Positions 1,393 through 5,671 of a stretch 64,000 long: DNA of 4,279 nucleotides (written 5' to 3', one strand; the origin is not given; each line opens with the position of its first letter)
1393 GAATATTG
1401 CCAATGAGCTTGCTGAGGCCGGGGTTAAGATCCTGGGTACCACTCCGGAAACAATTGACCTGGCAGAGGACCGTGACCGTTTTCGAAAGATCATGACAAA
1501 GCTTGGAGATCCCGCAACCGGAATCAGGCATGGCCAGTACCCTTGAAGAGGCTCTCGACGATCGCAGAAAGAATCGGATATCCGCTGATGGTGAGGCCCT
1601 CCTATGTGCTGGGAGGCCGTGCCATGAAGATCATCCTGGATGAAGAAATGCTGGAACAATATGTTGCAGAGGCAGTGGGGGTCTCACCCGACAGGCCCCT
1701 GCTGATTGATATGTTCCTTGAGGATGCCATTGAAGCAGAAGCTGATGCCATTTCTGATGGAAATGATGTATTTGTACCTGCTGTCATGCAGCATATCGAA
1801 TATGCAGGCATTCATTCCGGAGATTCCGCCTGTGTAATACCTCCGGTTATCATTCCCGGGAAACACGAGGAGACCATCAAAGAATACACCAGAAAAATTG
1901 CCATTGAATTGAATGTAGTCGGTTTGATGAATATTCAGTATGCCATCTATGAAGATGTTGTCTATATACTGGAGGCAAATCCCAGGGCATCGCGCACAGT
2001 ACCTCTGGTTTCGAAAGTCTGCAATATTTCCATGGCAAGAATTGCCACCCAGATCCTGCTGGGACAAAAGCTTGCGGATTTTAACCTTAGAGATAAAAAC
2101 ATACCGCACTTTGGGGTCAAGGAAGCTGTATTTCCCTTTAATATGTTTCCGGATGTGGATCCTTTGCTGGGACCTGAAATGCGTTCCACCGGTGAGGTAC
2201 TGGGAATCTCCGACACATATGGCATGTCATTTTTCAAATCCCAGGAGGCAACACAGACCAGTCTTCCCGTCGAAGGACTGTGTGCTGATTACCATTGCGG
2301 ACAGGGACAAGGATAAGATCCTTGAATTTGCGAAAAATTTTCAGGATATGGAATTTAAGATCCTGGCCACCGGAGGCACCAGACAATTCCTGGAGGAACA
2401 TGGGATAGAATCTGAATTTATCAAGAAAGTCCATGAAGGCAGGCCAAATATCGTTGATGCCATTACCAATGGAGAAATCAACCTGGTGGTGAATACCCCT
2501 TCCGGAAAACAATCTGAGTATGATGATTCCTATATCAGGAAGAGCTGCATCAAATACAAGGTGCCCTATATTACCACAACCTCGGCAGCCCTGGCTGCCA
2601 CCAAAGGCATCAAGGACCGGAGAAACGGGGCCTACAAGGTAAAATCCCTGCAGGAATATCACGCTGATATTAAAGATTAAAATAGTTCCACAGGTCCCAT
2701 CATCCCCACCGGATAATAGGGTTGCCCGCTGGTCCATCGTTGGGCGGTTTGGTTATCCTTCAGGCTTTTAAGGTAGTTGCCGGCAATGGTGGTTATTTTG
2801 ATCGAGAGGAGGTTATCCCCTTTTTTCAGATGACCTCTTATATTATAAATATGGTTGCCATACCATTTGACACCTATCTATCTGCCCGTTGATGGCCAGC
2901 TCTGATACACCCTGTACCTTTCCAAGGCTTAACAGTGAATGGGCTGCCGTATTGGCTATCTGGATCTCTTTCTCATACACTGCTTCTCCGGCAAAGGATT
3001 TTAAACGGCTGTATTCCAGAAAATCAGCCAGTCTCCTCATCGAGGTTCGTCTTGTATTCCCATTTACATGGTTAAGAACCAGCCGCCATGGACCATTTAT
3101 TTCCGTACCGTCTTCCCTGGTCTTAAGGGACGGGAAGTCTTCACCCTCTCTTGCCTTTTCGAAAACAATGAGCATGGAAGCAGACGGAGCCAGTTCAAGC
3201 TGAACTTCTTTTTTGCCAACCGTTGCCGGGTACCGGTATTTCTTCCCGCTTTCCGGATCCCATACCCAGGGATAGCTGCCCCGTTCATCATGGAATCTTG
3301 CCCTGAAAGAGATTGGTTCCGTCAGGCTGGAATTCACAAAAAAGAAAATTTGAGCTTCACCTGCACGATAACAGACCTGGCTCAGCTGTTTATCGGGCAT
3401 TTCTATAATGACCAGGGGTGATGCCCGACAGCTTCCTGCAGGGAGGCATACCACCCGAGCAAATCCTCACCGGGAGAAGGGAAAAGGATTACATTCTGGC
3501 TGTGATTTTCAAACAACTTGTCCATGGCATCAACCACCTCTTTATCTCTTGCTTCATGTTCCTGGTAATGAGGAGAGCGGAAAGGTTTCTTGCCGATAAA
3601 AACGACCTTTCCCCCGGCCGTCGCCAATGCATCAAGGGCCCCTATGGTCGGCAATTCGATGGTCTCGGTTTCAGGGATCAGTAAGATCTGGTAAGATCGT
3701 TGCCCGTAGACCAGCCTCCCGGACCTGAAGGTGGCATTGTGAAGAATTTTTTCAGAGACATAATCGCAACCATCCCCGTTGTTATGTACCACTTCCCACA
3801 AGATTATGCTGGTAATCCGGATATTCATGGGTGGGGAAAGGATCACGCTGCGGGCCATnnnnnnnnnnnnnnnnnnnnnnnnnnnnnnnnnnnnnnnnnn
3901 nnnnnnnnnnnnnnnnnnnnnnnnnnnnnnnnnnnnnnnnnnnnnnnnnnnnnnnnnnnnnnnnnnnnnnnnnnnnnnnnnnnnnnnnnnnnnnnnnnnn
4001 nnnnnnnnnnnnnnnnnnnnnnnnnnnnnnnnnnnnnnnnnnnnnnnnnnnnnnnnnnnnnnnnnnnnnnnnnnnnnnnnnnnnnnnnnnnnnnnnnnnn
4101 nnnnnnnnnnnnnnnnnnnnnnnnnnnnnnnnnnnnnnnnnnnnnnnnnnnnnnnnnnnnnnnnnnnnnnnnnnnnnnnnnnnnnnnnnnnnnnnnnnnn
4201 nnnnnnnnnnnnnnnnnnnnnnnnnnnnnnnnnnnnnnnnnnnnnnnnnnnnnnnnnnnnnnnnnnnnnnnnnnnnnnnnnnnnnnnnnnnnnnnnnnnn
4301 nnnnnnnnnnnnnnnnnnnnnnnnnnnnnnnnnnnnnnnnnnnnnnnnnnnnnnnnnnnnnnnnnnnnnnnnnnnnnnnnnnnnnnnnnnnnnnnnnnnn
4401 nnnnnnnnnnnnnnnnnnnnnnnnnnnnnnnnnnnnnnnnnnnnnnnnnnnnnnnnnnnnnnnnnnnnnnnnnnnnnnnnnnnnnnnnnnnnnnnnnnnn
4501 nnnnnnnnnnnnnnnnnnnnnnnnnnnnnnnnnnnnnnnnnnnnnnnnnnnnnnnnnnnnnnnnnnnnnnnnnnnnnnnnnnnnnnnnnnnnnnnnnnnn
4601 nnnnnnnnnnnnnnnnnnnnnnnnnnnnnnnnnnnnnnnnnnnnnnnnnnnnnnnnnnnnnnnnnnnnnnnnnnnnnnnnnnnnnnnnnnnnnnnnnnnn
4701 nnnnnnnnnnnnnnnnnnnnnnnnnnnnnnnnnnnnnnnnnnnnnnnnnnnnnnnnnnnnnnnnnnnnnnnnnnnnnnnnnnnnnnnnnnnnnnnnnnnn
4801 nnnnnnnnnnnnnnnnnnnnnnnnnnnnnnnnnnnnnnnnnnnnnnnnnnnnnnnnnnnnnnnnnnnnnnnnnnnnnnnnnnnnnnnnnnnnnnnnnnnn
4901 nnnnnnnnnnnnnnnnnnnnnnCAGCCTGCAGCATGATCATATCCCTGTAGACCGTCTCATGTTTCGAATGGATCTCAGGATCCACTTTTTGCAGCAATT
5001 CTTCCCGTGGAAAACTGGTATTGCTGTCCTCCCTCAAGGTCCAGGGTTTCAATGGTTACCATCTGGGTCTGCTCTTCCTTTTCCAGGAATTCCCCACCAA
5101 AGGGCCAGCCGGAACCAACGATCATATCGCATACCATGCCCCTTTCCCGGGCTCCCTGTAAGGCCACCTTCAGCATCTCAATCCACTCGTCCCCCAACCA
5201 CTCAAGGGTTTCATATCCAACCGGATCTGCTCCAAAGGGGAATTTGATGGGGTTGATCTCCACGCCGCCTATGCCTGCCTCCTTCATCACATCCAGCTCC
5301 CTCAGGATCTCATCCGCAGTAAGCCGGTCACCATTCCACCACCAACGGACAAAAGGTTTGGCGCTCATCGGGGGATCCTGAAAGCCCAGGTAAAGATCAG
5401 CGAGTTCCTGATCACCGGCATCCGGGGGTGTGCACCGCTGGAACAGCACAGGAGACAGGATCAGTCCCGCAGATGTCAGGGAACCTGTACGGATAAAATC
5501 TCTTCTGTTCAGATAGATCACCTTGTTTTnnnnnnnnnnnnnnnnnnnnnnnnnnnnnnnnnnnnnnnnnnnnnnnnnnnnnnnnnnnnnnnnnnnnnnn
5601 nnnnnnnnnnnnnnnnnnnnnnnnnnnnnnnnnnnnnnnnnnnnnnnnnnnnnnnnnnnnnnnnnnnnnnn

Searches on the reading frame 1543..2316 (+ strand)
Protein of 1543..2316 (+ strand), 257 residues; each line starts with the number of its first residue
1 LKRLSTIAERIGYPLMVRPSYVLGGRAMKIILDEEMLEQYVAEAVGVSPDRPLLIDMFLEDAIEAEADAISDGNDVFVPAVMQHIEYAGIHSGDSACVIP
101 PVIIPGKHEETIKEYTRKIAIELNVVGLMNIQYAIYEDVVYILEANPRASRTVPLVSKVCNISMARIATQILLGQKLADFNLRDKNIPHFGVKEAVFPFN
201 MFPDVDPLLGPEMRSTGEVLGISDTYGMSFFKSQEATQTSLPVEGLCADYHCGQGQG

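Call 7: search_protein_families(library=pfam, proteins=[window:1543-2316:+], max_evalue=0.01)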
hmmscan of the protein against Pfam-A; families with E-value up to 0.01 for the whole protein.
window:1543-2316:+ (257 aa): 4 families
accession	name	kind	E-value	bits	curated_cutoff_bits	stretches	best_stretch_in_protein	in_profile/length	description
PF02786.22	CPSase_L_D2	-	6.9e-27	94.8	19.8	1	5-178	31-209/211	Carbamoyl-phosphate synthase L chain, ATP binding domain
PF15632.11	ATPgrasp_Ter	-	6e-07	29.7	29.1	1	108-178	45-114/131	ATP-grasp in the biosynthetic pathway with Ter operon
PF02222.28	ATP-grasp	-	7.8e-07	29.3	27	1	4-150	22-164/179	ATP-grasp domain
PF07478.18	Dala_Dala_lig_C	-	3.8e-05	23.7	24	1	5-147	29-174/204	D-ala D-ala ligase C-terminus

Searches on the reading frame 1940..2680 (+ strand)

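Call 7: search_protein_families(library=pfam, proteins=[window:1940-2680:+], max_evalue=0.01)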
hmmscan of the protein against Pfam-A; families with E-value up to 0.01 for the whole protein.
window:1940-2680:+ (246 aa): 2 families
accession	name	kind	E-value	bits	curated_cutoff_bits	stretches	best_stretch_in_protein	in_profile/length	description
PF02142.27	MGS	-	6.9e-27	93.9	24.1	1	127-212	2-94/94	MGS-like domain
PF01248.31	Ribosomal_L7Ae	-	0.0034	17.5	22.1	1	163-227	15-79/95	Ribosomal protein L7Ae/L30e/S12e/Gadd45 family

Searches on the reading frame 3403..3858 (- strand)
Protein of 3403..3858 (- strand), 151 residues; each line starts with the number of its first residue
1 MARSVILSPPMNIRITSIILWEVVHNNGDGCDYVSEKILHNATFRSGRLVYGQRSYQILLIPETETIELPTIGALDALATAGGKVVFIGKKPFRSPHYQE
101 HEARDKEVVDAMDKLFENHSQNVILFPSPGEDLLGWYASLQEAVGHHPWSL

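Call 62: search_protein_families(library=pfam, proteins=[window:3403-3858:-], max_evalue=0.001)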
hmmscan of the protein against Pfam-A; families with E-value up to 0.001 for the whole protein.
window:3403-3858:- (151 aa): 1 family
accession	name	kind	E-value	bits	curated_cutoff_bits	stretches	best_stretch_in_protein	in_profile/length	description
PF17132.9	Glyco_hydro_106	-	1.9e-06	27.1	29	1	29-119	563-651/743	alpha-L-rhamnosidase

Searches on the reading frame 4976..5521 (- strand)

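Call 7: search_protein_families(library=pfam, proteins=[window:4976-5521:-], max_evalue=0.01)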
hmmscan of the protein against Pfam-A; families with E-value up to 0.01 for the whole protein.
window:4976-5521:- (181 aa): 1 family
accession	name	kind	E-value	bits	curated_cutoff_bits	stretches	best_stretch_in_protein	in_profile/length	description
PF17132.9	Glyco_hydro_106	-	9.4e-15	54.6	29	1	48-178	1-130/743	alpha-L-rhamnosidase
